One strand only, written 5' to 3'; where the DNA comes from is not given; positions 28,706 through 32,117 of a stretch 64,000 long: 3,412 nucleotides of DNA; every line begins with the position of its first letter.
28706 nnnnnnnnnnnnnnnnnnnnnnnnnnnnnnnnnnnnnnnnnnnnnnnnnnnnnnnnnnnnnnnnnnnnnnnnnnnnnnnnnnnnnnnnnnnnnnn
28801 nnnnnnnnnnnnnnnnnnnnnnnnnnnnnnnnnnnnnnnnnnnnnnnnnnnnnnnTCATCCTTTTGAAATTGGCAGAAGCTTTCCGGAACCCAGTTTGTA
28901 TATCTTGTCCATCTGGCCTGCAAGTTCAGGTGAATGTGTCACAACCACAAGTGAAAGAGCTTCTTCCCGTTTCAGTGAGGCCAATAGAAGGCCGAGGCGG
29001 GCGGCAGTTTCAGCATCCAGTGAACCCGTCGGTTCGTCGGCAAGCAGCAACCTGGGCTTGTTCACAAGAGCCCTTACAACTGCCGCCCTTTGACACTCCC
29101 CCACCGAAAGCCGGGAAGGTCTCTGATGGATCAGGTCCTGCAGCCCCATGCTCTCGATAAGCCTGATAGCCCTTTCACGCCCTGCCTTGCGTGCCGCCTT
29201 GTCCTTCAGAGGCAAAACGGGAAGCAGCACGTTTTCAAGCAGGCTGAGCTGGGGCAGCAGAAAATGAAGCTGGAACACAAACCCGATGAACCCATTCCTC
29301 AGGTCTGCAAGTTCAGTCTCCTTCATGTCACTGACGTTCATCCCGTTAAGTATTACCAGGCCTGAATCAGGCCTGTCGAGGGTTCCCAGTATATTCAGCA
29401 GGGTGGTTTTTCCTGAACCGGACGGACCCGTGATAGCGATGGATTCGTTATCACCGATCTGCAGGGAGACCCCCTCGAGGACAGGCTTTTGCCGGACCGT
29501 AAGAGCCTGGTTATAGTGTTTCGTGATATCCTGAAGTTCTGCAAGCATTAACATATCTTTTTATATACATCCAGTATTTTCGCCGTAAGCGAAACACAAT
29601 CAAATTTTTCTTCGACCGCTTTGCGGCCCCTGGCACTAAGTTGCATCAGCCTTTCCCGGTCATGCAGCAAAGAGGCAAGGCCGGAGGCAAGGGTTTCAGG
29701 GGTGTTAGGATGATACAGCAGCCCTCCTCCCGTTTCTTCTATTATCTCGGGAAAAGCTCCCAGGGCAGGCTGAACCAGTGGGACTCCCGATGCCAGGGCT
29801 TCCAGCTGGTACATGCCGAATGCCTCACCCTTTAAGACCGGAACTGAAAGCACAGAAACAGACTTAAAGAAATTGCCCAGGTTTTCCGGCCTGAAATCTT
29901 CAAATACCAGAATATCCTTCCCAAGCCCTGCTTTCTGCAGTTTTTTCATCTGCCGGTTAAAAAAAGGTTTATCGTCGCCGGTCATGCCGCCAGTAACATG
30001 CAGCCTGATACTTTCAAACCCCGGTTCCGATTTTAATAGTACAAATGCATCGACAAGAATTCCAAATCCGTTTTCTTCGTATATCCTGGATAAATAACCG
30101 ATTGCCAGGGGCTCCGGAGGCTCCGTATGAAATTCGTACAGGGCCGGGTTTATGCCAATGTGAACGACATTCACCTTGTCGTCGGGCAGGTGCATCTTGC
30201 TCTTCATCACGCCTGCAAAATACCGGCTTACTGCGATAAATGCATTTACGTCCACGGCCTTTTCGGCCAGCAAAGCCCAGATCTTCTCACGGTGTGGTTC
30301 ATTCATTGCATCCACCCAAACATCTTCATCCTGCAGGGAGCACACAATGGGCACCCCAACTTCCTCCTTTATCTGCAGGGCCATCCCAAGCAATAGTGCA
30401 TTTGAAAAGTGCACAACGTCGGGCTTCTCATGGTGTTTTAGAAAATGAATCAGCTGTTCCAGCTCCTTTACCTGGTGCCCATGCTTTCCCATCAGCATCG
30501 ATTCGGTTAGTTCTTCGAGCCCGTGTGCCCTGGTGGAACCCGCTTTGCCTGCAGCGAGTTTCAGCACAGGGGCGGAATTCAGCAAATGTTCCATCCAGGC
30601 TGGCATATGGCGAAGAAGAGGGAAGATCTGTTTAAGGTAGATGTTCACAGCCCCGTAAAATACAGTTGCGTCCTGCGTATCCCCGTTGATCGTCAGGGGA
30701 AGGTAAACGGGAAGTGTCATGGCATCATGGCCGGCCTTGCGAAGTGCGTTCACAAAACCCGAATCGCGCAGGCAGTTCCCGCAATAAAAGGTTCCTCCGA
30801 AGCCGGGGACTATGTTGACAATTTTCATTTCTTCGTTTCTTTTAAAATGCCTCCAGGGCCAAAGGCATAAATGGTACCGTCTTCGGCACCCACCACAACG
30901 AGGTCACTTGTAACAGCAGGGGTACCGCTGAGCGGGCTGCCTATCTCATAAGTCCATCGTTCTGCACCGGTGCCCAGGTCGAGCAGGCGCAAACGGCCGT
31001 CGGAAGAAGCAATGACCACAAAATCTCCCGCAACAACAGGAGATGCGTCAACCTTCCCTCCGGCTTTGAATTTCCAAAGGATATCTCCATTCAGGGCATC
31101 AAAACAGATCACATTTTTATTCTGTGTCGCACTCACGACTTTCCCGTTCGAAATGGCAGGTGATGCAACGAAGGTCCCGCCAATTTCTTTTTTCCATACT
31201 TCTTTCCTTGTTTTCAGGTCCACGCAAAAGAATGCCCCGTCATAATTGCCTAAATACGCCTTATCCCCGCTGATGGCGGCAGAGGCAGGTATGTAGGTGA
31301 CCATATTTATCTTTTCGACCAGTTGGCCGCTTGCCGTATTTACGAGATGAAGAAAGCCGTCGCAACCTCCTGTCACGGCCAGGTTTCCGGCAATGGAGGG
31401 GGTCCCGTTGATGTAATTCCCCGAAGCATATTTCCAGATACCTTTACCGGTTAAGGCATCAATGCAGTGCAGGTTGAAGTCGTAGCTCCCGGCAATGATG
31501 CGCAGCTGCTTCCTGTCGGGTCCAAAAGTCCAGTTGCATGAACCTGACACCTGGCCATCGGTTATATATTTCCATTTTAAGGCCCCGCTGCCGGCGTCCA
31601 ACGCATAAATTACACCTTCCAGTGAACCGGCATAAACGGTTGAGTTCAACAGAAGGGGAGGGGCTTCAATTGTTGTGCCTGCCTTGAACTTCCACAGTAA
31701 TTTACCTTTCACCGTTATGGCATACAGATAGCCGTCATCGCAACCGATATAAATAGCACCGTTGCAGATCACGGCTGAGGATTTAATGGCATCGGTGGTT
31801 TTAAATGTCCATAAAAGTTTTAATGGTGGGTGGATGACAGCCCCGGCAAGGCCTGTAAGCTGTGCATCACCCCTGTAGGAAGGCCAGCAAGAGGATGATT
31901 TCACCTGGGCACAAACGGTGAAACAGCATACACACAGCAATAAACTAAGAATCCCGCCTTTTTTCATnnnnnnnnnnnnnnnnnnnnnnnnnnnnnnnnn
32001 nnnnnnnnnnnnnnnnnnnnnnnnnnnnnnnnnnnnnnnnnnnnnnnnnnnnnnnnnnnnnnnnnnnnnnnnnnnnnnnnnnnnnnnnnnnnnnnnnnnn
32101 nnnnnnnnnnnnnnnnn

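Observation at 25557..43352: Eleven-gene translationally coupled cluster joining five periplasmic beta-propellers to an NAD(P)H/ferredoxin flavoprotein module, a Tat polyferredoxin, a glycosyltransferase and an ABC exporter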

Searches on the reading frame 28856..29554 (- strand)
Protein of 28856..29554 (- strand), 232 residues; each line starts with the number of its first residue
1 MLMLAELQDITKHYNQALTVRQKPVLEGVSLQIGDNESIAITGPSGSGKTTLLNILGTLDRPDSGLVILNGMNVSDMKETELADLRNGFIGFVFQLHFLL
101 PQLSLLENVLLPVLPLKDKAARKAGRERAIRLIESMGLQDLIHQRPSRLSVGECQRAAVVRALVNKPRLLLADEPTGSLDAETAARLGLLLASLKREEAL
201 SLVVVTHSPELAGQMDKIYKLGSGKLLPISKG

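Call 4: search_protein_families(library=pfam, proteins=[window:28856-29554:-], max_evalue=0.01)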
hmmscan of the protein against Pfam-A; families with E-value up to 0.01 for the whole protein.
window:28856-29554:- (232 aa): 13 families
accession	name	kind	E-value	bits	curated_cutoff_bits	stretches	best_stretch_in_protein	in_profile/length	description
PF00005.33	ABC_tran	-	8.4e-30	104.6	25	1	26-176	1-136/137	ABC transporter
PF13304.12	AAA_21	-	4e-09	37.4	27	2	40-66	3-32/304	AAA domain, putative AbiEii toxin, Type IV TA system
PF13401.12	AAA_22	-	0.0002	22.1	27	1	37-71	6-38/130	AAA domain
PF13555.12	AAA_29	-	0.00023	21.3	27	1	29-53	15-39/61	P-loop containing region of AAA domain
PF13191.12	AAA_16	-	0.00031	21.7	32.6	1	34-202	22-164/167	AAA ATPase domain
PF13238.12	AAA_18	-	0.00075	20.4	29.4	1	39-75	1-40/128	AAA domain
PF02492.25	cobW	-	0.0018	18.4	20.7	1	39-73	3-38/180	CobW/HypB/UreG, nucleotide-binding domain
PF02463.25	SMC_N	-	0.0019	18.1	40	0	169-221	161-211/220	RecF/RecN/SMC N terminal domain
PF00437.27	T2SSE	-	0.0025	17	24.9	1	38-65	144-172/370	Type II/IV secretion system protein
PF13521.12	AAA_28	-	0.007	17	27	0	39-57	2-20/164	AAA domain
PF03215.21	Rad17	-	0.0071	16.7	23.8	0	27-87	36-97/186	Rad17 P-loop domain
PF01695.23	IstB_IS21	-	0.0074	16.2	24.1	0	13-55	68-111/238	IstB-like ATP binding protein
PF13476.12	AAA_23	-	0.0096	17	27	0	38-56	21-39/201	AAA domain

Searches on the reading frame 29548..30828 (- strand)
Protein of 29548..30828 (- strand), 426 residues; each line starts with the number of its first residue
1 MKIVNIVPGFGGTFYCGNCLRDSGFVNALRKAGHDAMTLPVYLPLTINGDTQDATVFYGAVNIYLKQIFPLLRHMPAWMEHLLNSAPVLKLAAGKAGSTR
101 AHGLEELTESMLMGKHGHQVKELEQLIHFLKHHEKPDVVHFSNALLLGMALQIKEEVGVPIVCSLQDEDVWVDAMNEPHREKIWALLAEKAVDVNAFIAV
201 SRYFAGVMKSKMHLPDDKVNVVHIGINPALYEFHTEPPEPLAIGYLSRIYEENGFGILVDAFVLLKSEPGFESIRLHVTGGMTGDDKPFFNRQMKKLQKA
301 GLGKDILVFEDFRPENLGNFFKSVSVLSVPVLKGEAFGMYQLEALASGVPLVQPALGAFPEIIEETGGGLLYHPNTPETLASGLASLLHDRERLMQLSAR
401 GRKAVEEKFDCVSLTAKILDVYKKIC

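Call 4: search_protein_families(library=pfam, proteins=[window:29548-30828:-], max_evalue=0.01)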
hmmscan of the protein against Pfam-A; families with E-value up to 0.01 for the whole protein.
window:29548-30828:- (426 aa): 6 families
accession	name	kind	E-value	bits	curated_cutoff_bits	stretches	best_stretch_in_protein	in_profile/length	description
PF00534.26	Glycos_transf_1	-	1.8e-21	76.9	26.4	1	234-403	9-171/172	Glycosyl transferases group 1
PF13692.12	Glyco_trans_1_4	-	5.7e-18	66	27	1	243-390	4-142/142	Glycosyl transferases group 1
PF13439.12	Glyco_transf_4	-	2.2e-10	41.2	28.5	1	122-229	60-169/170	Glycosyltransferase Family 4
PF13579.12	Glyco_trans_4_4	-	2.9e-06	28.1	29.7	1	119-225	56-158/158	Glycosyl transferase 4-like domain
PF20706.3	GT4-conflict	-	0.00081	18.9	26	1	199-352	152-309/385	Family 4 Glycosyltransferase in conflict systems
PF13524.12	Glyco_trans_1_2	-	0.0039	17.6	25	1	341-419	67-143/144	Glycosyl transferase-like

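Call 5: search_protein_families(library=ncbifam, proteins=[window:29548-30828:-], max_evalue=0.01)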
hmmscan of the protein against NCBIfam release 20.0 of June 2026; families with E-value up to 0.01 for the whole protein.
window:29548-30828:- (426 aa): 22 families
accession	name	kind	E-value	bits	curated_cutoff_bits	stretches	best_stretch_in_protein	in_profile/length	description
TIGR03088.1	stp2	hypoth_equivalog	2.2e-21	76.3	409.05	1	112-424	59-372/374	TIGR03088 family PEP-CTERM/XrtA system glycosyltransferase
NF041876.1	EPS_EpsE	equivalog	2.3e-18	66.7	400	1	217-412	186-383/389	exopolysaccharide biosynthesis GT4 family glycosyltransferase EpsE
TIGR03449.1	mycothiol_MshA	equivalog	1.8e-15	56.7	462.5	1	244-424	224-402/406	D-inositol-3-phosphate glycosyltransferase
TIGR04063.1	stp3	hypoth_equivalog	9.7e-15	54.3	442.05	1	113-425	70-395/397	TIGR04063 family PEP-CTERM/XrtA system glycosyltransferase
TIGR03999.1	thiol_BshA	equivalog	6.7e-13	48.3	273.7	1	294-425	245-373/375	N-acetyl-alpha-D-glucosaminyl L-malate synthase BshA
NF053787.1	GlcN_PG_synth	equivalog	4.7e-12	45.4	480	1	333-425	270-359/361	N-acetylglucosaminyl phosphatidylglycerol synthase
TIGR02149.1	glgA_Coryne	subfamily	9.2e-12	44.8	302.4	1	194-426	145-391/391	glycogen synthase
TIGR04047.1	MSMEG_0565_glyc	hypoth_equivalog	9.4e-12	44.7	259.85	1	258-422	211-371/373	MSMEG_0565 family glycosyltransferase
NF012028.0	PRK15484.1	subfamily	3.9e-11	42.6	618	1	239-418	192-371/380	lipopolysaccharide N-acetylglucosaminyltransferase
TIGR04005.1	wcaL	equivalog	8.4e-09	34.8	537.6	1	198-415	179-396/406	colanic acid biosynthesis glycosyltransferase WcaL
NF038298.1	EPS_HpsO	equivalog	1.1e-08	34.3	575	1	295-425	247-387/388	hormogonium polysaccharide biosynthesis glycosyltransferase HpsO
TIGR02472.1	sucr_P_syn_N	equivalog_domain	2.3e-08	33.3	576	1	334-411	350-427/439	sucrose-phosphate synthase, putative, glycosyltransferase domain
NF041010.1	glycosy_Agl16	equivalog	2.7e-07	29.8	575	1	179-424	118-350/352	glycosylation protein Agl16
NF046085.1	XrtY_assoc_Gly1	equivalog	8.8e-07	28.1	400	1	220-425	189-384/387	XrtY-associated glycosyltransferase XYAG1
NF038295.1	EPS_HpsP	equivalog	4.1e-06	26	550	1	242-425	209-387/388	hormogonium polysaccharide biosynthesis glycosyltransferase HpsP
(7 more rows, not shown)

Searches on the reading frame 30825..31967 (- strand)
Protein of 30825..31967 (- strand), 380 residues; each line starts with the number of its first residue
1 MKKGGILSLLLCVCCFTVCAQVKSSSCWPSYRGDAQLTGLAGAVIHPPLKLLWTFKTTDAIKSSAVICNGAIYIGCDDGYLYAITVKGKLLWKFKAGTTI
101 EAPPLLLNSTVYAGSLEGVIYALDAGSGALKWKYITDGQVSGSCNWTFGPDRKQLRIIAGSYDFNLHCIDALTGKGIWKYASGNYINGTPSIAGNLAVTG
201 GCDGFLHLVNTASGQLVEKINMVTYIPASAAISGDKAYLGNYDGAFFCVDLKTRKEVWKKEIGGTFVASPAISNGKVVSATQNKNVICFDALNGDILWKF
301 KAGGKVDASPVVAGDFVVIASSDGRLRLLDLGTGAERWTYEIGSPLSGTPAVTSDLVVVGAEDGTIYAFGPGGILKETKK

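Call 4: search_protein_families(library=pfam, proteins=[window:30825-31967:-], max_evalue=0.01)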
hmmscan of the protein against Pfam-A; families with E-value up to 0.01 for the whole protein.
window:30825-31967:- (380 aa): 9 families
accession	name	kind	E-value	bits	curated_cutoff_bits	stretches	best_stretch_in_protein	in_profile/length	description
PF13570.13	Beta-prop_ACSF4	-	5.4e-66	223.7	133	3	200-369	25-200/329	Beta-alanine-activating enzyme, beta-propeller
PF13360.13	PQQ_2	-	6.6e-36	124.6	27.6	2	206-368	5-174/233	Outer membrane protein assembly factor BamB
PF01011.28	PQQ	-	1.5e-13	50.8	26.7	1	97-187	46-147/595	Glucose/ethanol/alcohol dehydrogenase, beta-propeller domain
PF25292.1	Beta-prop_CGLA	-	1.9e-10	41.2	26.8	0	113-226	4-118/316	Lambda-carrageenase beta-propeller domain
PF23414.1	Beta-prop_EML_2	-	8.4e-06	25.8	90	0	195-260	11-77/266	Echinoderm microtubule-associated protein second beta-propeller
PF24796.1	WDR55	-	0.00013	21.6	200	1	156-331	67-250/296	WDR55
PF24807.1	WD40_CDC20-Fz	-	0.0014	18.4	200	0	194-256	63-125/292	CDC20/Fizzy WD40 domain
PF12894.13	ANAPC4_WD40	-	0.0026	18.4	22.9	0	282-344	15-80/91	Anaphase-promoting complex subunit 4 WD40 domain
PF24814.1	WD40_Prp19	-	0.0084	15.6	320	0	272-332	17-79/281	Prp19 WD40 domain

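Call 5: search_protein_families(library=ncbifam, proteins=[window:30825-31967:-], max_evalue=0.01)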
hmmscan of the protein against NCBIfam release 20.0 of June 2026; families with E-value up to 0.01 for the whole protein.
window:30825-31967:- (380 aa): 7 families
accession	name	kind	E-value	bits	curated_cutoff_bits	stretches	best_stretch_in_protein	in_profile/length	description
TIGR03300.1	assembly_YfgL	equivalog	2e-42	145.2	285.2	4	185-301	56-172/377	outer membrane protein assembly factor BamB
NF008351.0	PRK11138.1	equivalog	1.4e-29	102.8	423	3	282-368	128-219/394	outer membrane protein assembly factor BamB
NF053615.1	SerThrKinAfsKStmc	equivalog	1.7e-28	99.8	1300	4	229-369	659-799/809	protein serine/threonine kinase AfsK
TIGR03075.1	PQQ_enz_alc_DH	subfamily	3.3e-20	72.2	480.05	1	92-189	51-155/530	PQQ-dependent dehydrogenase, methanol/ethanol family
TIGR04528.1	acido_non_PQQ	subfamily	1.9e-18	66.5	650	2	242-311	399-470/493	acido-empty-quinoprotein group A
TIGR03074.1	PQQ_membr_DH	subfamily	5e-08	31.2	832.65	1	96-140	201-245/783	membrane-bound PQQ-dependent dehydrogenase, glucose/quinate/shikimate family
NF050114.1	Rv3212_fam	equivalog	5.5e-06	25.8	150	0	308-357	66-114/393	Rv3212 family protein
